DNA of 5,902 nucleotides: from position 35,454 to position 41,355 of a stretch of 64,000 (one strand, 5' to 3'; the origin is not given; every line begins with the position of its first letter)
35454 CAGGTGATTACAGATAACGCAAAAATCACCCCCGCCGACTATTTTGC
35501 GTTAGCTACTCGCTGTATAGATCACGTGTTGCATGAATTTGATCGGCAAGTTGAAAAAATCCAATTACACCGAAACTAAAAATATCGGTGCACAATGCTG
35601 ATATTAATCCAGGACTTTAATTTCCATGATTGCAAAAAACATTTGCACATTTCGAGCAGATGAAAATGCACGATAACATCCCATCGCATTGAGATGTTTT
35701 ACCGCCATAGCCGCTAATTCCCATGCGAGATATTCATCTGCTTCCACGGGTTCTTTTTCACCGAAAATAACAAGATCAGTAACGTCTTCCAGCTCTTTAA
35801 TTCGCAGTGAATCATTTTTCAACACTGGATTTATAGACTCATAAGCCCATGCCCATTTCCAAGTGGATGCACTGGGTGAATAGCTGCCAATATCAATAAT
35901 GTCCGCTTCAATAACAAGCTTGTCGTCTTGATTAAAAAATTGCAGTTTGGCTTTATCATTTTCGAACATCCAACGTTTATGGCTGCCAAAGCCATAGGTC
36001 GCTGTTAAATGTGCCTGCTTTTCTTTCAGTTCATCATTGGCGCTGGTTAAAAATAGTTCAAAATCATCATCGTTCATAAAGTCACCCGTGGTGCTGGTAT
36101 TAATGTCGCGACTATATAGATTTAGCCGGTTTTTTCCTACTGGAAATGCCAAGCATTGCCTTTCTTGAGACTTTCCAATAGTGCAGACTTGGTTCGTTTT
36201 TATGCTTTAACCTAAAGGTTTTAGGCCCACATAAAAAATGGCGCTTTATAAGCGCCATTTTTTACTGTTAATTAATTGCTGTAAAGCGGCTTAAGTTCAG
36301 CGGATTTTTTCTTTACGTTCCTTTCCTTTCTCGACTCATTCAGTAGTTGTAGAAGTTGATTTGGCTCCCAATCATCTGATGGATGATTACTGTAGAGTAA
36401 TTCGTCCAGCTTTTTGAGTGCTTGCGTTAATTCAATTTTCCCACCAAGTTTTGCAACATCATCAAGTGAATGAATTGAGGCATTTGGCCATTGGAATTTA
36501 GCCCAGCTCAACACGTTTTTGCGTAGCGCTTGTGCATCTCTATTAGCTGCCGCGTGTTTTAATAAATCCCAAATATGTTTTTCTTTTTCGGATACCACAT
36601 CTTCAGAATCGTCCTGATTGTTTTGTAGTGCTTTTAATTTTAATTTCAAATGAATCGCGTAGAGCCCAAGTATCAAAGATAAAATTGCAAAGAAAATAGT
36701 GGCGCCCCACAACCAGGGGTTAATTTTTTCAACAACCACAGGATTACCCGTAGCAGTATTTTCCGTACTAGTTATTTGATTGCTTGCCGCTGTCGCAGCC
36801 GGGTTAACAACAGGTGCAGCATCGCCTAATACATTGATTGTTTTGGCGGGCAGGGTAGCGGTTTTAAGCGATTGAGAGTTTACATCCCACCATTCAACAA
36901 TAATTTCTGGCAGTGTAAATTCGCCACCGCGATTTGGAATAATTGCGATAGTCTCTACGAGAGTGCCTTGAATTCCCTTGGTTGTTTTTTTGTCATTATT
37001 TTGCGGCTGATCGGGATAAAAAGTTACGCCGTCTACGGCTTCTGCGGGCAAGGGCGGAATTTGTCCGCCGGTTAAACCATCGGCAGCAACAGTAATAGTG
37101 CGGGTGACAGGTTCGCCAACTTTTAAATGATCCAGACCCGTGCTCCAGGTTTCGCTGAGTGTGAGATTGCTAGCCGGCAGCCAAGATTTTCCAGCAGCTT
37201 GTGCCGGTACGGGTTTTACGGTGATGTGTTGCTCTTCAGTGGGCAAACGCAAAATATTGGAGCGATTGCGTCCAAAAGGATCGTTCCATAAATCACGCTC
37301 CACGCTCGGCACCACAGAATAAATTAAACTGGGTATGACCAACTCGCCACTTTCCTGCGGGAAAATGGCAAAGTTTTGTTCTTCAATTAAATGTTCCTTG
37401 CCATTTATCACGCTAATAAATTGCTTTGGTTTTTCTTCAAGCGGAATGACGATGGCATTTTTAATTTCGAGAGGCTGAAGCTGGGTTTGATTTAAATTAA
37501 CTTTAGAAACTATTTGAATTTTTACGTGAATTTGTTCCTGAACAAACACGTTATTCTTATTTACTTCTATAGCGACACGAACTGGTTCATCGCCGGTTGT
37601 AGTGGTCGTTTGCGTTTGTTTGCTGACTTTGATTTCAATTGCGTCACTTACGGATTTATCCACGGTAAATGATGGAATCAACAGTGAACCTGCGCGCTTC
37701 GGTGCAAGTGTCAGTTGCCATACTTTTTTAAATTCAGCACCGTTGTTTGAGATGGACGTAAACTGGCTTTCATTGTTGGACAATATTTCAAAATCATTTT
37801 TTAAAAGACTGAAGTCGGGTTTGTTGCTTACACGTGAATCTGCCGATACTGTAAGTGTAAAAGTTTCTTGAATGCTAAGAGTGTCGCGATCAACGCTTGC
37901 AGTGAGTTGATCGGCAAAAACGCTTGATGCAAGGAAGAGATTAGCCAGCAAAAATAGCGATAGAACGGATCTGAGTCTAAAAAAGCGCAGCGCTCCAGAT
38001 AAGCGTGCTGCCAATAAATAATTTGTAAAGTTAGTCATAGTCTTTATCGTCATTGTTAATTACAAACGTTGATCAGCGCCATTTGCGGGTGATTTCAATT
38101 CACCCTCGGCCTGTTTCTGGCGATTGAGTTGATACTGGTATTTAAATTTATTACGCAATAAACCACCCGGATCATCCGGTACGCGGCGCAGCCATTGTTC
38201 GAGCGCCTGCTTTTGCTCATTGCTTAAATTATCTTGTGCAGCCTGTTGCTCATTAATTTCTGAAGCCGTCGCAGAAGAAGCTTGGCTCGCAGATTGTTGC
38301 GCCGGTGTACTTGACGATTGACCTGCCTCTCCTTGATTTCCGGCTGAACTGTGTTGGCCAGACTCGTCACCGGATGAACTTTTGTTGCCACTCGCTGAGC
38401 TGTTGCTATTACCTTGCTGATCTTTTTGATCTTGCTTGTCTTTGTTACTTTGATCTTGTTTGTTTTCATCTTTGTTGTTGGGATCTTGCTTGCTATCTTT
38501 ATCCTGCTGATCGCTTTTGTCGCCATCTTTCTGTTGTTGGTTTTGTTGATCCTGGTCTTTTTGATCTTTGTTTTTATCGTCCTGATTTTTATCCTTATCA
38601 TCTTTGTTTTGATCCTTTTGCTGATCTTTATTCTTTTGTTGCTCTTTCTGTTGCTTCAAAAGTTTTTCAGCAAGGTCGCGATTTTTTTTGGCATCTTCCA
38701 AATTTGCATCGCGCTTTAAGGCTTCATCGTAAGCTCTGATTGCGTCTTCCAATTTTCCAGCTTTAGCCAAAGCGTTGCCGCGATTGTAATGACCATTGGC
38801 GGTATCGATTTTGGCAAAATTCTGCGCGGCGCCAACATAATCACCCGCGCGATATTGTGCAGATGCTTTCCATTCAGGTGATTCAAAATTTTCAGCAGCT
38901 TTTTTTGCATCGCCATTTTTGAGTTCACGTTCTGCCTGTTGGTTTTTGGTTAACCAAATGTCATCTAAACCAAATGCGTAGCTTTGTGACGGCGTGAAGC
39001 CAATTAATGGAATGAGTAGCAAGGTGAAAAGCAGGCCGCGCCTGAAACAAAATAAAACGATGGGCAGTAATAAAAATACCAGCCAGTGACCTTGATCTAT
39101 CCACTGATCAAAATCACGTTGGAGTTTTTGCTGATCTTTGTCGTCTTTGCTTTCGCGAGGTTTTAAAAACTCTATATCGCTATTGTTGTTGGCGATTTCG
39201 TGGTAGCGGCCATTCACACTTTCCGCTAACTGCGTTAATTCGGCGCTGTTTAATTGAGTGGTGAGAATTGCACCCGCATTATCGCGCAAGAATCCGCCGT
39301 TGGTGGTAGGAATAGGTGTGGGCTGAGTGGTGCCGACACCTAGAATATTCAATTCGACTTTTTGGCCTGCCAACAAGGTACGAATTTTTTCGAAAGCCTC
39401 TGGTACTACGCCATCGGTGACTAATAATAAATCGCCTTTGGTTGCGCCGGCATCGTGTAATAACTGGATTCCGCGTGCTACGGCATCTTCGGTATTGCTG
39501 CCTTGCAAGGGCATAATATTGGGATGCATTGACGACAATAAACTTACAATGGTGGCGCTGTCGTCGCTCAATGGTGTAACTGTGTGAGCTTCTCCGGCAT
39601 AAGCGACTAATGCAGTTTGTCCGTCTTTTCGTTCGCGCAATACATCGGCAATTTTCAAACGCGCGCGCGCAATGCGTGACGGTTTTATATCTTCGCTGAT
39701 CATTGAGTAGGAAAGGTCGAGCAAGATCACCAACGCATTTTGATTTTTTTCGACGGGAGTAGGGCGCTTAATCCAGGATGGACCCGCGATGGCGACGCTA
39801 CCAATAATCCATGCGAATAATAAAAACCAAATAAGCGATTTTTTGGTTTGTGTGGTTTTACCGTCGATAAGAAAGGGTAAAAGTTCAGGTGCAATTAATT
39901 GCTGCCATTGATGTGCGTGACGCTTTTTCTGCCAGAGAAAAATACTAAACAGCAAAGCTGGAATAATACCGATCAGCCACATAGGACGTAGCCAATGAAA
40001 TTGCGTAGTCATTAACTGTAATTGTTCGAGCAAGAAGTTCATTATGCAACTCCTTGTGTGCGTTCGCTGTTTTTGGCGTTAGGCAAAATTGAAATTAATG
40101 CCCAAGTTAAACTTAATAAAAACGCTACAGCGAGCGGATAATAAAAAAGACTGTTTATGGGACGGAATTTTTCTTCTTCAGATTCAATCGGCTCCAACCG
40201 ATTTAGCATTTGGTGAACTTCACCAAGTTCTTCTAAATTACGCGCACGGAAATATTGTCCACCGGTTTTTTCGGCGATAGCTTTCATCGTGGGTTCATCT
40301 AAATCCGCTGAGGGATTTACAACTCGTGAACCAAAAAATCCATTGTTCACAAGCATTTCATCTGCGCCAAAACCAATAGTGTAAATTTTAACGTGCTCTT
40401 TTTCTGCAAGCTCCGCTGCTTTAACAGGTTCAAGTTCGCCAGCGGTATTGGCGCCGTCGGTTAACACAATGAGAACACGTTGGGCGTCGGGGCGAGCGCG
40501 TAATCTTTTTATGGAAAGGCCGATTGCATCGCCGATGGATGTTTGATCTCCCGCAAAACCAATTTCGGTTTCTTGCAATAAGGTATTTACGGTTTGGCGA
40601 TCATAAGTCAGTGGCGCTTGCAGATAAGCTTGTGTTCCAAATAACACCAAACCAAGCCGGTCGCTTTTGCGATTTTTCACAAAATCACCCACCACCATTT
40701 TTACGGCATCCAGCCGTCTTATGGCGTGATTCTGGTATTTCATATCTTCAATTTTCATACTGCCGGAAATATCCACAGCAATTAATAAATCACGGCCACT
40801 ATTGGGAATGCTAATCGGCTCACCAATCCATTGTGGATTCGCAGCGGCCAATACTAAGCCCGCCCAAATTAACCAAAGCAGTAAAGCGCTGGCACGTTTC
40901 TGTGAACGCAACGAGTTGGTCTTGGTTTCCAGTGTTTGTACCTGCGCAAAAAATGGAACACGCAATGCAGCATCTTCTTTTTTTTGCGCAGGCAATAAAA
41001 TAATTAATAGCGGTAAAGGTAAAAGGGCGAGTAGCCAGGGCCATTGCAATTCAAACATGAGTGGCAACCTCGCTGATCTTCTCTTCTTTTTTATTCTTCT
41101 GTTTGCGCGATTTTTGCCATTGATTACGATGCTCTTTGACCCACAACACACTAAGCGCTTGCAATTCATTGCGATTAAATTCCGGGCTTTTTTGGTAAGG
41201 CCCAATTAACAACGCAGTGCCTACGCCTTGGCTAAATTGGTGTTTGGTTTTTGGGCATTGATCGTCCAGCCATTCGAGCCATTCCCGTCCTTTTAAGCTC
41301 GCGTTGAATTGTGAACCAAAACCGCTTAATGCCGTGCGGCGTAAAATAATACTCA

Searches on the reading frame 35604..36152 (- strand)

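Call 79: search_protein_families(library=pfam, proteins=[window:35604-36152:-], max_evalue=0.00001)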
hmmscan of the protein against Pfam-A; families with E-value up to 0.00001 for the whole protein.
window:35604-36152:- (182 aa): 1 family
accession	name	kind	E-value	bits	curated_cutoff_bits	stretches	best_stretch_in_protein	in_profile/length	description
PF21813.2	DUF6882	-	1.5e-25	90.2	23.9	1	36-176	5-140/142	Family of unknown function (DUF6882)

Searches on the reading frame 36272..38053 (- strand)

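Call 79: search_protein_families(library=pfam, proteins=[window:36272-38053:-], max_evalue=0.00001)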
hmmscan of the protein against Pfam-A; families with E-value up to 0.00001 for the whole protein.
window:36272-38053:- (593 aa): 2 families
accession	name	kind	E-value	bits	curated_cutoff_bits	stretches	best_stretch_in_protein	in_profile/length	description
PF13584.12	BatD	-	5.2e-29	101.2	24.1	1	52-143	1-92/92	BatD DUF11 like domain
PF25607.1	DUF7939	-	1.3e-13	51.6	27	1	491-577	1-80/81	Domain of unknown function (DUF7939)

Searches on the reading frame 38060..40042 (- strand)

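Call 79: search_protein_families(library=pfam, proteins=[window:38060-40042:-], max_evalue=0.00001)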
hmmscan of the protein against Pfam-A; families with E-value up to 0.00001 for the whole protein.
window:38060-40042:- (660 aa): 3 families
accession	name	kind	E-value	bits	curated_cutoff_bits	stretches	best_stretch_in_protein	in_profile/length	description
PF13519.12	VWA_2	-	3.8e-13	50.4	27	1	104-211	1-106/107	von Willebrand factor type A domain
PF00515.34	TPR_1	-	2.4e-07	30.7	27.8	1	415-446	1-32/34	Tetratricopeptide repeat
PF07719.23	TPR_2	-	2e-06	27.9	27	1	415-445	1-31/34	Tetratricopeptide repeat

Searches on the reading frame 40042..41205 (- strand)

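Call 79: search_protein_families(library=pfam, proteins=[window:40042-41205:-], max_evalue=0.00001)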
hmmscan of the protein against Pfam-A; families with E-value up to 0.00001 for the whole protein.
window:40042-41205:- (387 aa): 3 families
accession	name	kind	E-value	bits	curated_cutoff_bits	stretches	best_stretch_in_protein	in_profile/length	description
PF00092.34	VWA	-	1.8e-20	74.3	23.8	1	139-330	1-171/174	von Willebrand factor type A domain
PF13519.12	VWA_2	-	2.4e-17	63.9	27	1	140-251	1-106/107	von Willebrand factor type A domain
PF06707.17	DUF1194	-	1.2e-06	28.4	27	0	204-278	78-153/206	Protein of unknown function (DUF1194)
